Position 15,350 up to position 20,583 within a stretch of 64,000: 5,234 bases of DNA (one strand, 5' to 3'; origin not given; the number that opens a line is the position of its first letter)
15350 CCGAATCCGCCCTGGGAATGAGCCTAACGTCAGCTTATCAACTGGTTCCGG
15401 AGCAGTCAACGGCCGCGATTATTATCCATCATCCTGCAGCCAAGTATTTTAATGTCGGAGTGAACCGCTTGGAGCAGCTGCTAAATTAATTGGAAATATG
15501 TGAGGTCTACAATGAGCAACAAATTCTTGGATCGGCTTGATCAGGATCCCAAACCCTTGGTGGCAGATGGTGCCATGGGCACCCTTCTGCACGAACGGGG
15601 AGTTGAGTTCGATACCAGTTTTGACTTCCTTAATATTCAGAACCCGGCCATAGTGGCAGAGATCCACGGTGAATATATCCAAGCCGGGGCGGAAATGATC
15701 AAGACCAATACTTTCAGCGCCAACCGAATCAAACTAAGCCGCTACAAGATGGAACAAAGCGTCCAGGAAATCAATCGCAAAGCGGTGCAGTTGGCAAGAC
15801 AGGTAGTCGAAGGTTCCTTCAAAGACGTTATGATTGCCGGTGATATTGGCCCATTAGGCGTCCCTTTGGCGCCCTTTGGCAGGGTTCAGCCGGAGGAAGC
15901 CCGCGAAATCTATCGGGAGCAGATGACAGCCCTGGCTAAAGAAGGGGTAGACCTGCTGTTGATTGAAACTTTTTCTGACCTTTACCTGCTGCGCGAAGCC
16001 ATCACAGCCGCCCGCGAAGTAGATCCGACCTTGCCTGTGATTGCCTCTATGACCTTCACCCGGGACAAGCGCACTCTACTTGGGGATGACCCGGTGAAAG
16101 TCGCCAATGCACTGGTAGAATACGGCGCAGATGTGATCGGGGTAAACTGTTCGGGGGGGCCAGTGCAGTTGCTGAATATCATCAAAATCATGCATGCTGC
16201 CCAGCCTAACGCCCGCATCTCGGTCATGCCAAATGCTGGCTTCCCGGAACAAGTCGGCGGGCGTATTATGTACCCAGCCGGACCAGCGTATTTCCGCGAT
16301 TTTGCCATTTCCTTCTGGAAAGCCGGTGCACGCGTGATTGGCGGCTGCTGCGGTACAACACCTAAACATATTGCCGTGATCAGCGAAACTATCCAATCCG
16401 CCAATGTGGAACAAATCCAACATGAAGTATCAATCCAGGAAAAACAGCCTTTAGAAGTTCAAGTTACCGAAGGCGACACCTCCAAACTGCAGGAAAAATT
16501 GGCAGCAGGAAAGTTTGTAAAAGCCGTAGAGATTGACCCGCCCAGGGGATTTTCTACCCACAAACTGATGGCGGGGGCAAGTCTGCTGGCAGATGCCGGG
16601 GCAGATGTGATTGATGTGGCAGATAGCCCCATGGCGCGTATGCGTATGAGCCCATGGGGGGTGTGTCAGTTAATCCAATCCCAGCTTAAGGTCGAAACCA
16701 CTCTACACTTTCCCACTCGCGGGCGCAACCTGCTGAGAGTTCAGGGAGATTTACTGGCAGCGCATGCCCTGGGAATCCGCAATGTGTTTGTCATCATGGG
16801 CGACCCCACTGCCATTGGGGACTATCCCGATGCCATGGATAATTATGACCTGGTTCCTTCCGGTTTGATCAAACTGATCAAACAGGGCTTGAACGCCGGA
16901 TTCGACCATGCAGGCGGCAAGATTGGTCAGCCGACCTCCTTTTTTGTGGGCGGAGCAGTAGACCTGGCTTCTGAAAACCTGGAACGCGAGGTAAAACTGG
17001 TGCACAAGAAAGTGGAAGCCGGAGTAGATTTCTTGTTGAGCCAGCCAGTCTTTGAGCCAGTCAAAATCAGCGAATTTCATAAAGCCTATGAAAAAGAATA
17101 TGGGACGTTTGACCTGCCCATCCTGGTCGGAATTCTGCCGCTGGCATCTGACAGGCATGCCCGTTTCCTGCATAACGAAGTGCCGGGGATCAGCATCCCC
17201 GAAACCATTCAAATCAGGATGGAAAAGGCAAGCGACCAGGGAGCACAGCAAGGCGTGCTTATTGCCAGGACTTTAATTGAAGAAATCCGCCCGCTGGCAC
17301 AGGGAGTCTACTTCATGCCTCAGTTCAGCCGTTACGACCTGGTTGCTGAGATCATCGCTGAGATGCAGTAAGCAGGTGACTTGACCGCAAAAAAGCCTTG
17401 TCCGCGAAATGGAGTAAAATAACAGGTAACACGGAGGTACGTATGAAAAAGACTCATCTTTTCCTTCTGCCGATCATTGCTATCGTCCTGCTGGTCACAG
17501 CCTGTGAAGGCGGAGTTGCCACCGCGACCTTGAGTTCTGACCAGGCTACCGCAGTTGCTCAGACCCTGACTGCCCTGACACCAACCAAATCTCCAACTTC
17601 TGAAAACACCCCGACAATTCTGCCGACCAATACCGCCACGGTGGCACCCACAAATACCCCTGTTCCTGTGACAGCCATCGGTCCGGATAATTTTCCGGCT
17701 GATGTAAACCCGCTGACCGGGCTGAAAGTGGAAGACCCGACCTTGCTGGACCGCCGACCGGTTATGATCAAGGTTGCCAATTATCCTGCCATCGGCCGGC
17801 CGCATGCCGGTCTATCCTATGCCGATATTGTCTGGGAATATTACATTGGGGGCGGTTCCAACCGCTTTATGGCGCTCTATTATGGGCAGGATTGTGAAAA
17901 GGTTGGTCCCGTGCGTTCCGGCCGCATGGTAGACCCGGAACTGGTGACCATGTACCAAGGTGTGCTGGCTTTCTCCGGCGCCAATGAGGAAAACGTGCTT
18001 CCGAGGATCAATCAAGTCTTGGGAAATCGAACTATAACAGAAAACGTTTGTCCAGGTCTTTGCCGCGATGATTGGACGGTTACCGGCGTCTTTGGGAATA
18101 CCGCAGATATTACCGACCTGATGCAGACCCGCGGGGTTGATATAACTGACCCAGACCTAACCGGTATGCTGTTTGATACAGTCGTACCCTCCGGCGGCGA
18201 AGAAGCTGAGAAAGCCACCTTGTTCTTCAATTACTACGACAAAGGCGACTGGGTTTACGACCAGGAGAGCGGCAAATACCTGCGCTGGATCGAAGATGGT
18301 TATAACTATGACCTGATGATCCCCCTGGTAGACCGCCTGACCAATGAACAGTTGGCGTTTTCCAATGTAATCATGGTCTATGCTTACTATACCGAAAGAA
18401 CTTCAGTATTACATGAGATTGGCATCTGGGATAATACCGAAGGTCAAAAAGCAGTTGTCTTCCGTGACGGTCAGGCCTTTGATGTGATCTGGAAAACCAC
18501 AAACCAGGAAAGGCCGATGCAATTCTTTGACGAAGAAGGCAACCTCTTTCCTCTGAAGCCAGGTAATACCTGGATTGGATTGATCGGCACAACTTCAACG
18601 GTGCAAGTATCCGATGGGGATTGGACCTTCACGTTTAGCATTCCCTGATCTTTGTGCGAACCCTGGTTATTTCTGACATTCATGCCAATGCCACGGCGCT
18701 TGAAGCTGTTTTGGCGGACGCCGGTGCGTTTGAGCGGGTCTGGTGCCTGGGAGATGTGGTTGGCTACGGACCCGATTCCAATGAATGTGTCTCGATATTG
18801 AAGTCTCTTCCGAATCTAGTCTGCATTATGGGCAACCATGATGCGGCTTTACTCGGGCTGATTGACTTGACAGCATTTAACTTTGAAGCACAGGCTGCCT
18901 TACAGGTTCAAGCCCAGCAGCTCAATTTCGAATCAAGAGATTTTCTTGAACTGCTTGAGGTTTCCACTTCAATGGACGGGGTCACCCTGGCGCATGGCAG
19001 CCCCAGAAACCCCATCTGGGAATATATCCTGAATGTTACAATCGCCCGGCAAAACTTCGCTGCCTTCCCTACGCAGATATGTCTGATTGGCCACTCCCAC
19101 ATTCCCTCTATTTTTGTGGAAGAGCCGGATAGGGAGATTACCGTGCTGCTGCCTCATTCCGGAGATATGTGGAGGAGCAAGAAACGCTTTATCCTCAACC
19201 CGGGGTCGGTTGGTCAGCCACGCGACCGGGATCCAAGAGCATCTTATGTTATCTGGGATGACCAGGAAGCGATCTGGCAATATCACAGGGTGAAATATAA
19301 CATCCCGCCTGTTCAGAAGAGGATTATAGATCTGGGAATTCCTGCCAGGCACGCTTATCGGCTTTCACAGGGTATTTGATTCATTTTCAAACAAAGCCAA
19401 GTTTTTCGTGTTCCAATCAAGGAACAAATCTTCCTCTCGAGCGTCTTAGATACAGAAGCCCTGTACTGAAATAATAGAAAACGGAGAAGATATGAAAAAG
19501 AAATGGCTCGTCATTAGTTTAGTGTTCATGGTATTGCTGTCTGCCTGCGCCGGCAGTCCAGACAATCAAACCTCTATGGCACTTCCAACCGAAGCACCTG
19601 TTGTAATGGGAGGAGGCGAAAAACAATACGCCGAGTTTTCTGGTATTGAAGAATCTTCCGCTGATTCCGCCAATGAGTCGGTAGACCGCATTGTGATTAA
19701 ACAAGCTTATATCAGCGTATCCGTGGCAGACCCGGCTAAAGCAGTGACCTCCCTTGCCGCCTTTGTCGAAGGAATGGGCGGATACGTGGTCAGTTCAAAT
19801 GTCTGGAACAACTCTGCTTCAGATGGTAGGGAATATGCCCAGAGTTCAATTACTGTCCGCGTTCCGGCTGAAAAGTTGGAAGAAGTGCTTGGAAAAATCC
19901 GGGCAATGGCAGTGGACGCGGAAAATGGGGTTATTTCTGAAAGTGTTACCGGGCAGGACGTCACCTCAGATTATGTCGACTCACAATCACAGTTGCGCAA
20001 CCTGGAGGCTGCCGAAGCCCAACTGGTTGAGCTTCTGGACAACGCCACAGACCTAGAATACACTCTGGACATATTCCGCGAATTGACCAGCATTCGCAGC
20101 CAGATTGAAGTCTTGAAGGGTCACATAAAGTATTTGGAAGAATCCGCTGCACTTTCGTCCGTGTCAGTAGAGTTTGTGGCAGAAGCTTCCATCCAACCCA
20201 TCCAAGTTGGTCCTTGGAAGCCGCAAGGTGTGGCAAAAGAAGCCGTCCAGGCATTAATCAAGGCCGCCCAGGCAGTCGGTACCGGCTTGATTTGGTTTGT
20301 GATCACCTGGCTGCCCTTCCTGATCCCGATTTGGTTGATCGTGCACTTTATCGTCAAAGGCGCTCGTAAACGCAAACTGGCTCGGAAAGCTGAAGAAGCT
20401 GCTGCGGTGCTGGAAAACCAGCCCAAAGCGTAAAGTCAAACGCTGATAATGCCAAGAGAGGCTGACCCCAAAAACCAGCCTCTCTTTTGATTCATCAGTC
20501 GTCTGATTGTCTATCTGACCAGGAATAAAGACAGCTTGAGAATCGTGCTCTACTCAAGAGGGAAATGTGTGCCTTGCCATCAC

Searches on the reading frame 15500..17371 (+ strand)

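Call 87: search_protein_families(library=pfam, proteins=[window:15500-17371:+], max_evalue=0.00001)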
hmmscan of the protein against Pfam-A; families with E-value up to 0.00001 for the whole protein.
window:15500-17371:+ (623 aa): 2 families
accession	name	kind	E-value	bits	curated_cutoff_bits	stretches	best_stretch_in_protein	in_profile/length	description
PF02574.22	S-methyl_trans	-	1.4e-73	248.7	22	1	20-297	1-282/283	Homocysteine S-methyltransferase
PF02219.23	MTHFR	-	3.2e-24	86.2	24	1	329-599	1-260/287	Methylenetetrahydrofolate reductase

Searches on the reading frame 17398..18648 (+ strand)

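Call 87: search_protein_families(library=pfam, proteins=[window:17398-18648:+], max_evalue=0.00001)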
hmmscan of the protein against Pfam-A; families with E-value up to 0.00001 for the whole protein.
window:17398-18648:+ (416 aa): 2 families
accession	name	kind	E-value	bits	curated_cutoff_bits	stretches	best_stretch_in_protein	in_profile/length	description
PF11258.13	DUF3048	-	9.3e-25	87.9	25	1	106-206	1-100/148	Protein of unknown function (DUF3048) N-terminal domain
PF17479.7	DUF3048_C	-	9.2e-20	71.6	25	1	277-393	5-114/114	Protein of unknown function (DUF3048) C-terminal domain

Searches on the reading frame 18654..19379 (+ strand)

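Call 87: search_protein_families(library=pfam, proteins=[window:18654-19379:+], max_evalue=0.00001)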
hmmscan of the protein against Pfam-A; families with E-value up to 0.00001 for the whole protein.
window:18654-19379:+ (241 aa): 2 families
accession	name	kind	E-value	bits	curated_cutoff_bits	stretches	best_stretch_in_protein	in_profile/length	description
PF12850.12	Metallophos_2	-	1e-19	71.5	27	1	1-202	1-150/154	Calcineurin-like phosphoesterase superfamily domain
PF00149.33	Metallophos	-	1.1e-11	45.9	21.5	1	1-139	1-129/191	Calcineurin-like phosphoesterase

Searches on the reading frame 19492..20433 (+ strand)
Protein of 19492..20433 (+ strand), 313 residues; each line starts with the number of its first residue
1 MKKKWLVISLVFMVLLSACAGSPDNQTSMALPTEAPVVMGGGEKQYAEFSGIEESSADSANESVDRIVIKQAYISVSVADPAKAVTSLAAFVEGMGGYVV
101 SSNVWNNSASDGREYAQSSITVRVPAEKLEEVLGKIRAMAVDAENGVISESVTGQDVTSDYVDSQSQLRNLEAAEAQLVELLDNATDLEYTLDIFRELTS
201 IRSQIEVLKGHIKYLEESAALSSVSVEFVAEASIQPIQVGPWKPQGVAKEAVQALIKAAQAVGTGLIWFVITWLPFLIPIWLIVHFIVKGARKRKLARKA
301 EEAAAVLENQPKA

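Call 87: search_protein_families(library=pfam, proteins=[window:19492-20433:+], max_evalue=0.00001)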
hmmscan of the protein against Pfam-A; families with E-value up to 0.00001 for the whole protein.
window:19492-20433:+ (313 aa): 1 family
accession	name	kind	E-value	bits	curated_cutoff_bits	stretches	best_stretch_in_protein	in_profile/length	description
PF14257.11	DUF4349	-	6.8e-43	146.9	27.7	1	68-285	3-209/213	Domain of unknown function (DUF4349)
